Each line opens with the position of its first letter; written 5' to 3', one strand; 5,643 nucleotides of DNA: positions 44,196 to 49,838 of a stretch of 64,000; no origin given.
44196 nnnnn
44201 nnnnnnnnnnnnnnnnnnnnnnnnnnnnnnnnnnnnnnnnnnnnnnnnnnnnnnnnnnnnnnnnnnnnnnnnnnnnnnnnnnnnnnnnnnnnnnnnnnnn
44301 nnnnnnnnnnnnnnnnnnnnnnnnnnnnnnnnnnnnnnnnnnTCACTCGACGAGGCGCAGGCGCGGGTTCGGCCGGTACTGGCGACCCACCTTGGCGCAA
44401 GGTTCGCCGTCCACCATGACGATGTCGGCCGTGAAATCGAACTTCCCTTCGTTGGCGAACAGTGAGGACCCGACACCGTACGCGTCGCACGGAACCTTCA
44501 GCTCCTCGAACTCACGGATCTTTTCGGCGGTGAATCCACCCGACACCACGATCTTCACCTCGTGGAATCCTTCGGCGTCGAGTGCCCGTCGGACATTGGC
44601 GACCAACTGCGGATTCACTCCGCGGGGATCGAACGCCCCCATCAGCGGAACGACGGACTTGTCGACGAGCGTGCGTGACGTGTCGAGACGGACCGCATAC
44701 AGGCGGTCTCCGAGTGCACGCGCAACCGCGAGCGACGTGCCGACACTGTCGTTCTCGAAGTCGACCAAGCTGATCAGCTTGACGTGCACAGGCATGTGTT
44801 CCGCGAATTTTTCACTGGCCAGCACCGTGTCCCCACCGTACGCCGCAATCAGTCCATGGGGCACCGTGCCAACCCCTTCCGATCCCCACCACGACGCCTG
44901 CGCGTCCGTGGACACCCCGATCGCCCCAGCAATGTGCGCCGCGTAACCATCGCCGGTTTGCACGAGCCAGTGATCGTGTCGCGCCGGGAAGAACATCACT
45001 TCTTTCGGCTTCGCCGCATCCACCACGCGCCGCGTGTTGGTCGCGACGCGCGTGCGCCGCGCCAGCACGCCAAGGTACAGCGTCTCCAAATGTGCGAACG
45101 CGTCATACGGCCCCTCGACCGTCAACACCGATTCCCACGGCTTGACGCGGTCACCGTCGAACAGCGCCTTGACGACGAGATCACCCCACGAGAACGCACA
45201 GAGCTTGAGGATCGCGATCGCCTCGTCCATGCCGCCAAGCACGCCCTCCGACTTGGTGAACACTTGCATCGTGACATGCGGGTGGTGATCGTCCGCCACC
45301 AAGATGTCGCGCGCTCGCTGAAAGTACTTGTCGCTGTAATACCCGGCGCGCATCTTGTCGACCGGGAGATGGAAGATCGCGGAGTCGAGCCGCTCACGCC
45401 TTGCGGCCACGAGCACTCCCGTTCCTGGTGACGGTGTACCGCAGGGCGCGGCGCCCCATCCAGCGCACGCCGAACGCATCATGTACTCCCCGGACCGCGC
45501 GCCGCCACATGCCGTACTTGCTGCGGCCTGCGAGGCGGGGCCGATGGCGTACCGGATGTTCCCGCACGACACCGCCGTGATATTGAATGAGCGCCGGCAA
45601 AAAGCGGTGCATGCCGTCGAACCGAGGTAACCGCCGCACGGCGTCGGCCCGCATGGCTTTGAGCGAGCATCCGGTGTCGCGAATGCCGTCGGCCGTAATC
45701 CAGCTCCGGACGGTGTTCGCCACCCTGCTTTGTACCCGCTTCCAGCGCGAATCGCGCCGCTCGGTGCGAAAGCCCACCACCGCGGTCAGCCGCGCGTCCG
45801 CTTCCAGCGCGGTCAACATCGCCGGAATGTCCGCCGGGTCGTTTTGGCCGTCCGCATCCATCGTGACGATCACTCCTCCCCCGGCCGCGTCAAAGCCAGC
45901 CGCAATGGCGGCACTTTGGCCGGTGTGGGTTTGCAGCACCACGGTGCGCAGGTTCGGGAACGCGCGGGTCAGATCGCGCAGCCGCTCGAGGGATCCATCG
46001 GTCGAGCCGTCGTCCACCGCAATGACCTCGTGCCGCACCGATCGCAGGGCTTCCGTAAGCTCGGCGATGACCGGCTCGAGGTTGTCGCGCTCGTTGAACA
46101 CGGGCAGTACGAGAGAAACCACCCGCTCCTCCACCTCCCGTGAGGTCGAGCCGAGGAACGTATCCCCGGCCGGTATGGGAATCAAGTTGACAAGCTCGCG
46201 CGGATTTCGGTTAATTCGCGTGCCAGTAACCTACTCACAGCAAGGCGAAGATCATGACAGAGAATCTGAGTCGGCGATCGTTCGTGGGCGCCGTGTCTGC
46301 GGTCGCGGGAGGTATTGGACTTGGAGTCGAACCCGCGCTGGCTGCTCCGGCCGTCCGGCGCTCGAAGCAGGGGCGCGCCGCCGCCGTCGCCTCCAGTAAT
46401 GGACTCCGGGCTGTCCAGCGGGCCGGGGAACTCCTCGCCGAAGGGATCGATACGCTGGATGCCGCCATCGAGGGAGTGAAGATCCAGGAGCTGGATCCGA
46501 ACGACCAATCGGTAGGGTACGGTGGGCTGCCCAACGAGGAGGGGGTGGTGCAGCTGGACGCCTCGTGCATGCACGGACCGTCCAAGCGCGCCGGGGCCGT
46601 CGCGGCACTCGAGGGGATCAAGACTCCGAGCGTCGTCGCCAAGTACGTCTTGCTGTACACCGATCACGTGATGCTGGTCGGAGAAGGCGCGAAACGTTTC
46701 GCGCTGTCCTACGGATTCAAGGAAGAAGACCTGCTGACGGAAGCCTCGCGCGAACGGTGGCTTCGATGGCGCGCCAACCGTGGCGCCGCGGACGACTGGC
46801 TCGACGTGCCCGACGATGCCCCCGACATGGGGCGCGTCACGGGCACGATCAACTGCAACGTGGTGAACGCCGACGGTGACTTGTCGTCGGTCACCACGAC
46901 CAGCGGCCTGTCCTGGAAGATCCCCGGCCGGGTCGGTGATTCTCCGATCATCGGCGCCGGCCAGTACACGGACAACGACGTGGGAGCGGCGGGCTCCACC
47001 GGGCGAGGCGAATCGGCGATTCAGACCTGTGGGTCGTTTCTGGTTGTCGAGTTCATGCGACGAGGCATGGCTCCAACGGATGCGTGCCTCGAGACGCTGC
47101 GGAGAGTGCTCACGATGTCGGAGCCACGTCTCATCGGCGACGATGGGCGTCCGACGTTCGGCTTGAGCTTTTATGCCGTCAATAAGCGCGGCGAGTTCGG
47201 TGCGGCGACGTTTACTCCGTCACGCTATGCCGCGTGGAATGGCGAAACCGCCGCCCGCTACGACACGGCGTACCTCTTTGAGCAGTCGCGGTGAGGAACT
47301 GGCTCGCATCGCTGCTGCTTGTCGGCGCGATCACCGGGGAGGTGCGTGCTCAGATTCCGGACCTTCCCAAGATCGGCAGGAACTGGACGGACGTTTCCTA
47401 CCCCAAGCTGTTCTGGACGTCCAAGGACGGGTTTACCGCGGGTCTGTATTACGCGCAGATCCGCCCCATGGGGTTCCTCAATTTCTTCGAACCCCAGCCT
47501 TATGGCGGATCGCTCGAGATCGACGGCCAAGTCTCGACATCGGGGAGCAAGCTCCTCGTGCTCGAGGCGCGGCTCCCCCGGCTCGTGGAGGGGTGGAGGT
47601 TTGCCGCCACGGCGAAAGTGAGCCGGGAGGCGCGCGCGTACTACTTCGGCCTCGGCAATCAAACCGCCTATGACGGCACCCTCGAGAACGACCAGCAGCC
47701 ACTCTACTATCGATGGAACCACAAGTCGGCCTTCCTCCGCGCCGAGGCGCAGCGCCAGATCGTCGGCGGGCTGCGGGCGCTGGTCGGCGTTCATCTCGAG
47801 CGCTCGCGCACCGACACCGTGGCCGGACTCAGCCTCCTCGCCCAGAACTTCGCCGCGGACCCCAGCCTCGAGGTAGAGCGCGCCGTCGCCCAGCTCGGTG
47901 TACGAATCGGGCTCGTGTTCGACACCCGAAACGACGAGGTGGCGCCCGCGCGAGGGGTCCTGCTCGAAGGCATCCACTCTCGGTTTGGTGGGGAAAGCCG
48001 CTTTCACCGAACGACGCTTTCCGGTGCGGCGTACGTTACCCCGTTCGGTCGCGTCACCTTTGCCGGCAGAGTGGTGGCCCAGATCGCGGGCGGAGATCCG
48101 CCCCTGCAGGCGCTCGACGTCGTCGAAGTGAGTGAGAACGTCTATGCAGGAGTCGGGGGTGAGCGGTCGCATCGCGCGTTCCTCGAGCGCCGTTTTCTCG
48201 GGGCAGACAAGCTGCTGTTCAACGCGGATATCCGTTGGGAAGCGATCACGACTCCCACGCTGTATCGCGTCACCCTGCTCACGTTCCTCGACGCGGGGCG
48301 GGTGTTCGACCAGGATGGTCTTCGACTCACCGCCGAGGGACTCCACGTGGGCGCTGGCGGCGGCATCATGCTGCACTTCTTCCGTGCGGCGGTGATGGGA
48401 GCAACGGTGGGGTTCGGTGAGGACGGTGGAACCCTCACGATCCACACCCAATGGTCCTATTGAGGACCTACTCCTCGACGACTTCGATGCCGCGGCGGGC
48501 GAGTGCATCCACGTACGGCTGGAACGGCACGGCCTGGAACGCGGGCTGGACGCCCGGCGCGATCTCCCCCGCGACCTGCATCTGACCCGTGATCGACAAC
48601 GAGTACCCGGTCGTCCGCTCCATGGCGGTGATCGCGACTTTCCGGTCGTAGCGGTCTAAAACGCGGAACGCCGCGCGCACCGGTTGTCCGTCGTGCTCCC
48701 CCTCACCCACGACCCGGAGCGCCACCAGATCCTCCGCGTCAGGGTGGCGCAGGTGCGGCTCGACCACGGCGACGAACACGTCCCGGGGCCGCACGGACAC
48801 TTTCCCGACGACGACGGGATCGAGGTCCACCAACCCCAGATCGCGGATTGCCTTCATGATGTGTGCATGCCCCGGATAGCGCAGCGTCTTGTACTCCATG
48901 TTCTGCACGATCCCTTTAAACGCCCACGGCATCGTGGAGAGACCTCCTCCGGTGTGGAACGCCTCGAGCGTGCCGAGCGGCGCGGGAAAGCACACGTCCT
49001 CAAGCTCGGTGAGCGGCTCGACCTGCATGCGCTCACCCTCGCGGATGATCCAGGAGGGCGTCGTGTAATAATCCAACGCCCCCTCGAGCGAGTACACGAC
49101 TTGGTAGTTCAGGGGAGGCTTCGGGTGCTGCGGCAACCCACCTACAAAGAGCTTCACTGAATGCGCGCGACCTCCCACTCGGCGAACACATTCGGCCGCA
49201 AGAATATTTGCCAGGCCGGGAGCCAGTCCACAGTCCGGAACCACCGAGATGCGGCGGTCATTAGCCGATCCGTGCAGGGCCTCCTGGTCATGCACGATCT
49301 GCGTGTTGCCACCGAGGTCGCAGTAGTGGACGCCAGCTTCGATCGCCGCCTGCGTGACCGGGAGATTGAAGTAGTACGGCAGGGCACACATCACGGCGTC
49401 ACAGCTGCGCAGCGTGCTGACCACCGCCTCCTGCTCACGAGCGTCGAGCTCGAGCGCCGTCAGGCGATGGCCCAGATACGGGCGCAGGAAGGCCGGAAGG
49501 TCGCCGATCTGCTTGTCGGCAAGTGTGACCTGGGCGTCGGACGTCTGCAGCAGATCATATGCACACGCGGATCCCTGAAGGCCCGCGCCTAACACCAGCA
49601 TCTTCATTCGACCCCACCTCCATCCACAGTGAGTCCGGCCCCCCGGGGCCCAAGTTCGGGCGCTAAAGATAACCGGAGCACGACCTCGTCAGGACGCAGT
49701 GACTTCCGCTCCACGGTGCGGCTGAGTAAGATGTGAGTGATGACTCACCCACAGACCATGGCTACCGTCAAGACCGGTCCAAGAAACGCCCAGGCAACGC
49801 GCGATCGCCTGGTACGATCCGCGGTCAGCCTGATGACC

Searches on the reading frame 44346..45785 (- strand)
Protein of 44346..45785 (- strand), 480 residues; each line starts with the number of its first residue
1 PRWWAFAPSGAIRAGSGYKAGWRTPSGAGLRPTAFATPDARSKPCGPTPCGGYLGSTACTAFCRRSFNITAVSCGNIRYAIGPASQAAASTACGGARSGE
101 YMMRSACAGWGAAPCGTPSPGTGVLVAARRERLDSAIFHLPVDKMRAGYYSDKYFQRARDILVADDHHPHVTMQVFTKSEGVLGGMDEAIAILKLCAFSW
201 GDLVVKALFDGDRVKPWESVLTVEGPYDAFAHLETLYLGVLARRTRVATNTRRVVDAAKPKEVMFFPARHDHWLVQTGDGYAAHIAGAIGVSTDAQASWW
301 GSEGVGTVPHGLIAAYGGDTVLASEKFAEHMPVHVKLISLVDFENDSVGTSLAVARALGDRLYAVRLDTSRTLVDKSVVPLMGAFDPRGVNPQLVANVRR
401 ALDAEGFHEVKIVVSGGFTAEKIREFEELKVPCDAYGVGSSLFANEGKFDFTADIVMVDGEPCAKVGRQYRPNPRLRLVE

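Call 28: search_protein_families(library=pfam, proteins=[window:44346-45785:-], max_evalue=0.00001)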
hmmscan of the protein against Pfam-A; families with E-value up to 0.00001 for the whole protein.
window:44346-45785:- (480 aa): 1 family
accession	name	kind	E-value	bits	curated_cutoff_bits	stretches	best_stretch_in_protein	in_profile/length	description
PF02749.22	QRPTase_N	-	3.1e-14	53.4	27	1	152-243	1-80/82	Quinolinate phosphoribosyl transferase, N-terminal domain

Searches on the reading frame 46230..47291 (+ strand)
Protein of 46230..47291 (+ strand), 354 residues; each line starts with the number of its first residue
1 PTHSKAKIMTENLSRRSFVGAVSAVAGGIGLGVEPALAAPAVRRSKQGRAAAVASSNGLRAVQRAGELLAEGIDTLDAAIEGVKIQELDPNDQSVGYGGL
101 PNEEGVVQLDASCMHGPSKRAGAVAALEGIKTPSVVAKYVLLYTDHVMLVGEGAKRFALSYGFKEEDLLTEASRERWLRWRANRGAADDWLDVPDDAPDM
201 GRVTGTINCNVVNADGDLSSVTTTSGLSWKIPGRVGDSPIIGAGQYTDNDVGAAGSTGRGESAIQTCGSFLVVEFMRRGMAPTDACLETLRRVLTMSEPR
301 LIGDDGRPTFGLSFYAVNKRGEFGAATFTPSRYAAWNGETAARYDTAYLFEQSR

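Call 28: search_protein_families(library=pfam, proteins=[window:46230-47291:+], max_evalue=0.00001)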
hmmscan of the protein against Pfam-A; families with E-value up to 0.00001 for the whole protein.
window:46230-47291:+ (354 aa): 1 family
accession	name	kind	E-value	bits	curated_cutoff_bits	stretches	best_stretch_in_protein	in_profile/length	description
PF01112.23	Asparaginase_2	-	1.1e-59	202.5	27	1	57-297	24-269/309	Asparaginase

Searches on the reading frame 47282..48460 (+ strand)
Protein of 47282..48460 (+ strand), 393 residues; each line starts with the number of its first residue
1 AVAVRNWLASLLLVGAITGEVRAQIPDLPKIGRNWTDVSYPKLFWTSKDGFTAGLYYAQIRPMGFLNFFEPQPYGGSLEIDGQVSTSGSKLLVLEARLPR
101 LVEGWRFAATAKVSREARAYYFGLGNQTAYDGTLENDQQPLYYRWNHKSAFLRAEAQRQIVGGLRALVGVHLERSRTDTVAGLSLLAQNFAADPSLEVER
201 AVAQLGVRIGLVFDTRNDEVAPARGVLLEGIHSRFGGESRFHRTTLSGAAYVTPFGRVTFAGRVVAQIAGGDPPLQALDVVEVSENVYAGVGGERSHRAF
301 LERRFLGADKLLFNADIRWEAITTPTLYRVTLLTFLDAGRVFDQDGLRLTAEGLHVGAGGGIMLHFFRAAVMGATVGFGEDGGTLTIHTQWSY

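Call 28: search_protein_families(library=pfam, proteins=[window:47282-48460:+], max_evalue=0.00001)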
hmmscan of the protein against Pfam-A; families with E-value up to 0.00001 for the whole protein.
window:47282-48460:+ (393 aa): 1 family
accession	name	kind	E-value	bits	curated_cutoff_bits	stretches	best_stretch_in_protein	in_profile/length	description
PF01103.29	Omp85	-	1.7e-07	31.5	24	1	141-363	80-290/325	Omp85 superfamily domain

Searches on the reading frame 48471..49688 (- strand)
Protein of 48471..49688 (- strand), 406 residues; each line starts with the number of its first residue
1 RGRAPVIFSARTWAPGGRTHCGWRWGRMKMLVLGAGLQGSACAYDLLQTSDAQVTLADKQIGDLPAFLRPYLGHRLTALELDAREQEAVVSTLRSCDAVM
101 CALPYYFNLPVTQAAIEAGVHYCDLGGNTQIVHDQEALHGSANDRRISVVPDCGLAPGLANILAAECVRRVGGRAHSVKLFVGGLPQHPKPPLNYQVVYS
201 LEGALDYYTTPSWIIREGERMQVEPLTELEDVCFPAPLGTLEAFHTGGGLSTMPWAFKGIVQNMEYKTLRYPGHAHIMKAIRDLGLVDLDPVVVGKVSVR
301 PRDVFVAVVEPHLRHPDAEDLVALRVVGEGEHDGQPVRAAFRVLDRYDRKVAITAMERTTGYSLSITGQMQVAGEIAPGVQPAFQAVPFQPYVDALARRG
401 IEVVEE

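Call 28: search_protein_families(library=pfam, proteins=[window:48471-49688:-], max_evalue=0.00001)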
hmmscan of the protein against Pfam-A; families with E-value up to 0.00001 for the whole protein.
window:48471-49688:- (406 aa): 2 families
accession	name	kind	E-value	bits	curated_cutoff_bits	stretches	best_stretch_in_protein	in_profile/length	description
PF16653.10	Sacchrp_dh_C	-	4.6e-40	138.8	31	1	154-401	1-265/265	Saccharopine dehydrogenase C-terminal domain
PF03435.24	Sacchrp_dh_NADP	-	6.9e-18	65.7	25.1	1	31-146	2-125/129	Saccharopine dehydrogenase NADP binding domain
